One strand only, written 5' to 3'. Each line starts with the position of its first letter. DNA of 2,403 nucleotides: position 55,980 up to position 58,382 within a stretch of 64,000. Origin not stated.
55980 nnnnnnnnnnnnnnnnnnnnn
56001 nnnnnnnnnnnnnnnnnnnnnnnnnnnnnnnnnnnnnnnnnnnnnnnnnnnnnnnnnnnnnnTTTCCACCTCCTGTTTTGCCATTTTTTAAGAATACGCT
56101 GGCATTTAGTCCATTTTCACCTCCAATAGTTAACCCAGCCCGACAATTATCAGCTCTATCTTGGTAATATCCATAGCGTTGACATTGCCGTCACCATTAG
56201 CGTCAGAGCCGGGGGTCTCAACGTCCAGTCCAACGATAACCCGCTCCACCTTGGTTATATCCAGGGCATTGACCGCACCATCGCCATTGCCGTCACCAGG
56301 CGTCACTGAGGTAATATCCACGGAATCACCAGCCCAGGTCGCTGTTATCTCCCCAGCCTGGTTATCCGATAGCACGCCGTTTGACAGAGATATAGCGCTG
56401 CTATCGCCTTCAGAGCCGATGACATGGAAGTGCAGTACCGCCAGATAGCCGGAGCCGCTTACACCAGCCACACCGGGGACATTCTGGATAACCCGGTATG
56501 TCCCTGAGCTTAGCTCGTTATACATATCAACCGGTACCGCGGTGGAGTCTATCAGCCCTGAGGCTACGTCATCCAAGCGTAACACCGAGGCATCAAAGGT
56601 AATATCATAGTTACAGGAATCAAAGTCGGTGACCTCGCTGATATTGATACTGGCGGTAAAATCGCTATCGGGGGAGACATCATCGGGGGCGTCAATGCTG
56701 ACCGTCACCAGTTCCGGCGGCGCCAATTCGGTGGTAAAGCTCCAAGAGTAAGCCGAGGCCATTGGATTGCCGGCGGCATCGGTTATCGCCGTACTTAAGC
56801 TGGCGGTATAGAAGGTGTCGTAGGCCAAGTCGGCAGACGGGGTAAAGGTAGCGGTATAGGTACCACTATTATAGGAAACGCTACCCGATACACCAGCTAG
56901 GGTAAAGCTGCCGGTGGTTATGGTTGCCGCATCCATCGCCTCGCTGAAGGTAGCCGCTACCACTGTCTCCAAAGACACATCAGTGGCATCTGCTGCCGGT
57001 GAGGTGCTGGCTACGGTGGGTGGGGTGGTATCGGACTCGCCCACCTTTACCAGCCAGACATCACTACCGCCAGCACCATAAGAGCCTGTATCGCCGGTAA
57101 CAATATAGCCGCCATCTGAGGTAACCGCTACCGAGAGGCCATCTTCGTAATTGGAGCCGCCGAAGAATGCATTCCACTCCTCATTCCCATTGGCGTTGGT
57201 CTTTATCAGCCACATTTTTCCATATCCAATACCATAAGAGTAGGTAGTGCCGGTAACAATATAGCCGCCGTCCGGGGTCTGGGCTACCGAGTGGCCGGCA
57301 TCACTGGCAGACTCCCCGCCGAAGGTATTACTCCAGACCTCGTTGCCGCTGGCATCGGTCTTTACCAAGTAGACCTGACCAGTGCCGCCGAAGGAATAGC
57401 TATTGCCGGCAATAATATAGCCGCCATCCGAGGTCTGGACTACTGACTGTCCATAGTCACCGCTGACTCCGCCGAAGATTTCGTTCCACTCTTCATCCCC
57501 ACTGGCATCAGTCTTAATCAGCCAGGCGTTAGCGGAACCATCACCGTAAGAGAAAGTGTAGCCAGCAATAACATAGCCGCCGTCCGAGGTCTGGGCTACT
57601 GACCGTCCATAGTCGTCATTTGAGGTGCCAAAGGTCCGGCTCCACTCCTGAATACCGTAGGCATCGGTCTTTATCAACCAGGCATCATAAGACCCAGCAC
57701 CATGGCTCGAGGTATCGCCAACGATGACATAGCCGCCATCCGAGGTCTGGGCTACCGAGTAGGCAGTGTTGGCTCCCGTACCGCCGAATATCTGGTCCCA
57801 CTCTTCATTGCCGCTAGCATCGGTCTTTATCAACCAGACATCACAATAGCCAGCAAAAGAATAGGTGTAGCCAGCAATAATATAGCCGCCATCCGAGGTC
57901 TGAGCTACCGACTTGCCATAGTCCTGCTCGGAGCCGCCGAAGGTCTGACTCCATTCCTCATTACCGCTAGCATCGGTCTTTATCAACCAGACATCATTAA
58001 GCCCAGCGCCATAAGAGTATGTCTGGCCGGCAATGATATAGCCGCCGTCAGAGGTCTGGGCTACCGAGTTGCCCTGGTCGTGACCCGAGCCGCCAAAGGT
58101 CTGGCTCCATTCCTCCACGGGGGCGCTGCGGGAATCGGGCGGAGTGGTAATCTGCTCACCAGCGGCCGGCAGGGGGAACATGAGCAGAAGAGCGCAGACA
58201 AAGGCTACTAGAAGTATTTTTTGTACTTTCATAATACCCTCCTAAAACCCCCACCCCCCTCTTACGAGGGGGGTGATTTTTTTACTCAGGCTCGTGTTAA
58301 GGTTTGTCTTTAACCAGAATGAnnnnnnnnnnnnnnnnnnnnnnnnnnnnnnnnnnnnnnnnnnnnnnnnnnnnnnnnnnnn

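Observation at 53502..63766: Self-contained non-cellulosomal cohesin-dockerin system: one membrane-anchored cohesin plus three secreted cargo proteins that each carry cohesin AND dockerin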

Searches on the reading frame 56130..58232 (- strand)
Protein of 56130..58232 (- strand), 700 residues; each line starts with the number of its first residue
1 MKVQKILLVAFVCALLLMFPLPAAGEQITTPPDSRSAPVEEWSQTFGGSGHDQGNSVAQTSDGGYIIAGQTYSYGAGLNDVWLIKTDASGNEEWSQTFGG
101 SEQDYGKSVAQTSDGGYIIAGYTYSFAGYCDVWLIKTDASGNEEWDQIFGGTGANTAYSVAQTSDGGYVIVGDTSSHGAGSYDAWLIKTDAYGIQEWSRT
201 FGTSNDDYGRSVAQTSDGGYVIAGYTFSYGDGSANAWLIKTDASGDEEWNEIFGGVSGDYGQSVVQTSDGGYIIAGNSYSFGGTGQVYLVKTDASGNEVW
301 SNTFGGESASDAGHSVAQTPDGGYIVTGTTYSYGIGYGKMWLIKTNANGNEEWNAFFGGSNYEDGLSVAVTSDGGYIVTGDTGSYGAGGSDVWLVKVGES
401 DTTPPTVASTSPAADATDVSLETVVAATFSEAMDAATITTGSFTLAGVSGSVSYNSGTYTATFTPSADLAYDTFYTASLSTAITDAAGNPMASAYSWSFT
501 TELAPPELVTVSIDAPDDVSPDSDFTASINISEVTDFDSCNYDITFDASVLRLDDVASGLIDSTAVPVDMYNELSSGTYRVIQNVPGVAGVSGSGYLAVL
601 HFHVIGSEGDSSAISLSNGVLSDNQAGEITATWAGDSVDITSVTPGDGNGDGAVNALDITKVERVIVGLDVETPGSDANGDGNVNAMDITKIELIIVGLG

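Call 3: search_protein_families(library=pfam, proteins=[window:56130-58232:-], max_evalue=0.1)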
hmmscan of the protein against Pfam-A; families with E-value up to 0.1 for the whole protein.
window:56130-58232:- (700 aa): 8 families
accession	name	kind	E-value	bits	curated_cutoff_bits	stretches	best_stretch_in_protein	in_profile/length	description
PF13205.12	Big_5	-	7.3e-24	85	23.6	1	401-501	1-105/105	Bacterial Ig-like domain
PF00963.24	Cohesin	-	2.3e-11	44.5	24.1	1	509-631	1-130/139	Cohesin domain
PF00404.24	Dockerin_1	-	3.5e-08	33.9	22.9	1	645-690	1-50/57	Dockerin type I domain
PF17164.10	DUF5122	-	1.4e-05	25.7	27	0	268-297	2-31/36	Domain of unknown function (DUF5122) beta-propeller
PF19078.6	Big_12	-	0.00017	22.2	27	1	401-492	1-92/102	Bacterial Ig-like domain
PF07867.16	DUF1654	-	0.00035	20.7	27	0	131-170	24-63/70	Protein of unknown function (DUF1654)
PF18120.7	DUF5597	-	0.012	16.2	23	0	291-331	46-86/133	Domain of unknown function (DUF5597)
PF21962.1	DUF6924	-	0.078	13.7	24.4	0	236-259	2-25/129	Domain of unknown function (DUF6924)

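Call 4: search_protein_families(library=ncbifam, proteins=[window:56130-58232:-], max_evalue=0.1)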
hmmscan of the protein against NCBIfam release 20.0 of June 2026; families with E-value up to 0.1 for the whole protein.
window:56130-58232:- (700 aa): 2 families
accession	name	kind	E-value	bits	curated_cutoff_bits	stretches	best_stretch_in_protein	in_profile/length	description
TIGR02608.1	delta_60_rpt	domain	1.2e-09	37.8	76.5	0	311-350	1-39/55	delta-60 repeat domain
NF047494.1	Lepto_SBBP_lipo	equivalog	1.6e-07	30.4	400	4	122-251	95-236/466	SBBP repeat beta-propeller lipoprotein, LipL53 family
